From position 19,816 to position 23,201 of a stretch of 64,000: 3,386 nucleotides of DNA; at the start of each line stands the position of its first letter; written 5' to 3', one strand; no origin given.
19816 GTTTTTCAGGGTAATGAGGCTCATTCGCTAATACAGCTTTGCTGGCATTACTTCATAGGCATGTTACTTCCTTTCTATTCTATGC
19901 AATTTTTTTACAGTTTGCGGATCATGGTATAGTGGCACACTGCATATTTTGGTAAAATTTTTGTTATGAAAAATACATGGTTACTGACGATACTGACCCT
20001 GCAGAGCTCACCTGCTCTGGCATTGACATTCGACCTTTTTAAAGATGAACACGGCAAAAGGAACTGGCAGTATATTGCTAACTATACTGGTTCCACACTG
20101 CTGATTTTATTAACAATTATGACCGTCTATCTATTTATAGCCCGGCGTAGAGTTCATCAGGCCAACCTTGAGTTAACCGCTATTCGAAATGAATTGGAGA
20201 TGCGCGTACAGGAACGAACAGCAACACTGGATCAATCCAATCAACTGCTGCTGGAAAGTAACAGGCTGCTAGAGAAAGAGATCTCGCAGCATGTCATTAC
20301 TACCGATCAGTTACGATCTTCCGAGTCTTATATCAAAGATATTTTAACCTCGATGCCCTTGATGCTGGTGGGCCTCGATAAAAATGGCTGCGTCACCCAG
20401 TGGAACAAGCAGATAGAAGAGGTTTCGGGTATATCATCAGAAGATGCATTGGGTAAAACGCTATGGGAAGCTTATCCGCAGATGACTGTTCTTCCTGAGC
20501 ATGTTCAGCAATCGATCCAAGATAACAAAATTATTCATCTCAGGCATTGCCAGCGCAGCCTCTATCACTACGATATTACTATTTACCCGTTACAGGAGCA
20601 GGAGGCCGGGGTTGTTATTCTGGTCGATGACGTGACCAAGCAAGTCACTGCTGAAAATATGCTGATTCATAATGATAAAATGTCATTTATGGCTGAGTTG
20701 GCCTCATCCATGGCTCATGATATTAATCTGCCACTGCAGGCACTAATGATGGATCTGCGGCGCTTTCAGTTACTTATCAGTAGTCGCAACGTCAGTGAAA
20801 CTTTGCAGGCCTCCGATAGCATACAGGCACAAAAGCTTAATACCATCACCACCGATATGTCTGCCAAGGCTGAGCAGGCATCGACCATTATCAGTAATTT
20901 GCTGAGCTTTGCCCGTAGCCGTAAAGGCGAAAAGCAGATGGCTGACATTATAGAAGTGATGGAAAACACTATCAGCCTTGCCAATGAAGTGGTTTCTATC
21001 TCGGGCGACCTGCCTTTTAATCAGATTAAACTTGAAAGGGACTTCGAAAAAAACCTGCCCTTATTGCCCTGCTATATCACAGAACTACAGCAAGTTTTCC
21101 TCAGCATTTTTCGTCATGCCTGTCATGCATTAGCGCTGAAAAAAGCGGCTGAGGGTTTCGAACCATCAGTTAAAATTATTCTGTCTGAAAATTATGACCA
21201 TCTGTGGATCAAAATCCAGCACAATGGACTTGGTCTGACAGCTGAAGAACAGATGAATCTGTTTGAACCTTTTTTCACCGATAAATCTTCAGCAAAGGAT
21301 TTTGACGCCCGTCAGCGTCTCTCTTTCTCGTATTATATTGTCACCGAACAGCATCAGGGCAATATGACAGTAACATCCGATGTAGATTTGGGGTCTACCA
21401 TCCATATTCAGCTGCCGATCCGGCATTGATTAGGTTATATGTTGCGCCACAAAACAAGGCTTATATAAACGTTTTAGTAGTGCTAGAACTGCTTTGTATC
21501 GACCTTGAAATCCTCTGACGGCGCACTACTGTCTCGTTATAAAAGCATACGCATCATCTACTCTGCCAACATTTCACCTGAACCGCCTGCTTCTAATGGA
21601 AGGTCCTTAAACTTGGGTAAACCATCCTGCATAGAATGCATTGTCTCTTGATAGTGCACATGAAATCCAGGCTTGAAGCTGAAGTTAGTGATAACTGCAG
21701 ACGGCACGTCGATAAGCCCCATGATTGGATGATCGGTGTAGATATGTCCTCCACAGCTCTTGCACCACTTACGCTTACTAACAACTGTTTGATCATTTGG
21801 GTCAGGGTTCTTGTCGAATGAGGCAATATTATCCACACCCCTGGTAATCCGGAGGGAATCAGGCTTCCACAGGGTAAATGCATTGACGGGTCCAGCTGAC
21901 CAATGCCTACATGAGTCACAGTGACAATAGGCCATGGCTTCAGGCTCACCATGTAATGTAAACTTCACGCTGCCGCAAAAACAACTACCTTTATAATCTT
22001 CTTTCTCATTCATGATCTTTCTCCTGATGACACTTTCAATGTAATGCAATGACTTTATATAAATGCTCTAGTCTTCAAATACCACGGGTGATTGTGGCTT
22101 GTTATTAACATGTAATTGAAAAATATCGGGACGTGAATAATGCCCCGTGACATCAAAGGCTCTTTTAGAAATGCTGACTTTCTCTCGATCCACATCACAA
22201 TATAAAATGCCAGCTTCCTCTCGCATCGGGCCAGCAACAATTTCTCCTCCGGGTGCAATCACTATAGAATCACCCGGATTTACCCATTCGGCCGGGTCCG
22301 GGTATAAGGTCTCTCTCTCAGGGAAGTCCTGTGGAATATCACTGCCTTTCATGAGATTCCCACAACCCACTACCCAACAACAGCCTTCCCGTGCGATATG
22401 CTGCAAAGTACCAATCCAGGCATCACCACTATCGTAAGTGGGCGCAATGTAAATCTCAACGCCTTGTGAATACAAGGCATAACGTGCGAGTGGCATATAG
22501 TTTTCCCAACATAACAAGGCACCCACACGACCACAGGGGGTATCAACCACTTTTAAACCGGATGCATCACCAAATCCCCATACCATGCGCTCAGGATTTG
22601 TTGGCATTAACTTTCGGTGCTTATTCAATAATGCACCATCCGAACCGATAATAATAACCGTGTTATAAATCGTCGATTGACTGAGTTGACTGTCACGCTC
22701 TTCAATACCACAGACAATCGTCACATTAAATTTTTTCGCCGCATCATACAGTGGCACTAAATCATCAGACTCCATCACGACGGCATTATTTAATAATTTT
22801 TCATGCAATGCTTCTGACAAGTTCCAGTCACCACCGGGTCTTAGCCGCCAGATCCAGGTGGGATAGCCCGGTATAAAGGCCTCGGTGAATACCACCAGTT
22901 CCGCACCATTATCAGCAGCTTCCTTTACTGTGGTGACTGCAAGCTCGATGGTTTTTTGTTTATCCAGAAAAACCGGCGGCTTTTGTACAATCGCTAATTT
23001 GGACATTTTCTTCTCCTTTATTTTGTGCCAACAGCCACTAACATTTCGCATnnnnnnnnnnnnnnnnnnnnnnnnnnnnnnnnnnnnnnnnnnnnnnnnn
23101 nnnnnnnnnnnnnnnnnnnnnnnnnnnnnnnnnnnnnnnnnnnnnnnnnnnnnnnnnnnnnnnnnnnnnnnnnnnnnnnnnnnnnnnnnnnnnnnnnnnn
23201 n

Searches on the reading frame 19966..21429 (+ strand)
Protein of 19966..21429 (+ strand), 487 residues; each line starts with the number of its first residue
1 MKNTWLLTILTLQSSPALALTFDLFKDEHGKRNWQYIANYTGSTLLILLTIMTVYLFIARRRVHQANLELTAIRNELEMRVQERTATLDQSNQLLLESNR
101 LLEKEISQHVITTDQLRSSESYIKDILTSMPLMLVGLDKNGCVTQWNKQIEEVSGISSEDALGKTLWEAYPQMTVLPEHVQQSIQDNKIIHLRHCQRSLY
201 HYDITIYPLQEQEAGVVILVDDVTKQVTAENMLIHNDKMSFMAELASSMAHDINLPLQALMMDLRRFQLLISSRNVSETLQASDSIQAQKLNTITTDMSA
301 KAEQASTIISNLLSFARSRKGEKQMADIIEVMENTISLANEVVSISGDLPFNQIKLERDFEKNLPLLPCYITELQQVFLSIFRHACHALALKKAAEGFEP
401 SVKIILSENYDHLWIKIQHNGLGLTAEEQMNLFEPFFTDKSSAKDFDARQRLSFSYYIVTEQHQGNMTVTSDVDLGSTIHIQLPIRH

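Call 57: search_protein_families(library=pfam, proteins=[window:19966-21429:+], max_evalue=0.001)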
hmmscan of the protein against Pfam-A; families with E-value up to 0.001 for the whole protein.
window:19966-21429:+ (487 aa): 4 families
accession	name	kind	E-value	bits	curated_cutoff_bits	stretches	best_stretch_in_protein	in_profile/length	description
PF02518.31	HATPase_c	-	5.3e-12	46.6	26.4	1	373-486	5-110/111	Histidine kinase-, DNA gyrase B-, and HSP90-like ATPase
PF08448.16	PAS_4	-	2e-08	34.9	23.1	1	127-226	1-108/110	PAS fold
PF00989.32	PAS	-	5.8e-07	30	22.6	1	126-185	6-67/113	PAS fold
PF13426.13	PAS_9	-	4.3e-06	27.4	27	1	134-224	5-102/103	PAS domain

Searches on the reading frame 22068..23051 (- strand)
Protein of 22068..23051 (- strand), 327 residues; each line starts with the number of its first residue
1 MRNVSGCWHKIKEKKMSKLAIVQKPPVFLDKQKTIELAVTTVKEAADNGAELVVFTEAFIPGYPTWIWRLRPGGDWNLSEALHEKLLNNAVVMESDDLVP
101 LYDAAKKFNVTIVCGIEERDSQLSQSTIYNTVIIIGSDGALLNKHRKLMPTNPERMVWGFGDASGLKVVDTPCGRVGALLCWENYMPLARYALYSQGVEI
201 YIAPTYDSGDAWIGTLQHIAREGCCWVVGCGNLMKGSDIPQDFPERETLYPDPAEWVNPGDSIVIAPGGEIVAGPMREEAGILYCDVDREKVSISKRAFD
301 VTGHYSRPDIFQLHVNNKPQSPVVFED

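Call 56: search_protein_families(library=pfam, proteins=[window:22068-23051:-], max_evalue=0.00001)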
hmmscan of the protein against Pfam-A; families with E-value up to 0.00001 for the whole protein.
window:22068-23051:- (327 aa): 1 family
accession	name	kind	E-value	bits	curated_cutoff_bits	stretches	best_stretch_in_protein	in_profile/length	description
PF00795.27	CN_hydrolase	-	1.5e-47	162.5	23.2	1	18-292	1-251/256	Carbon-nitrogen hydrolase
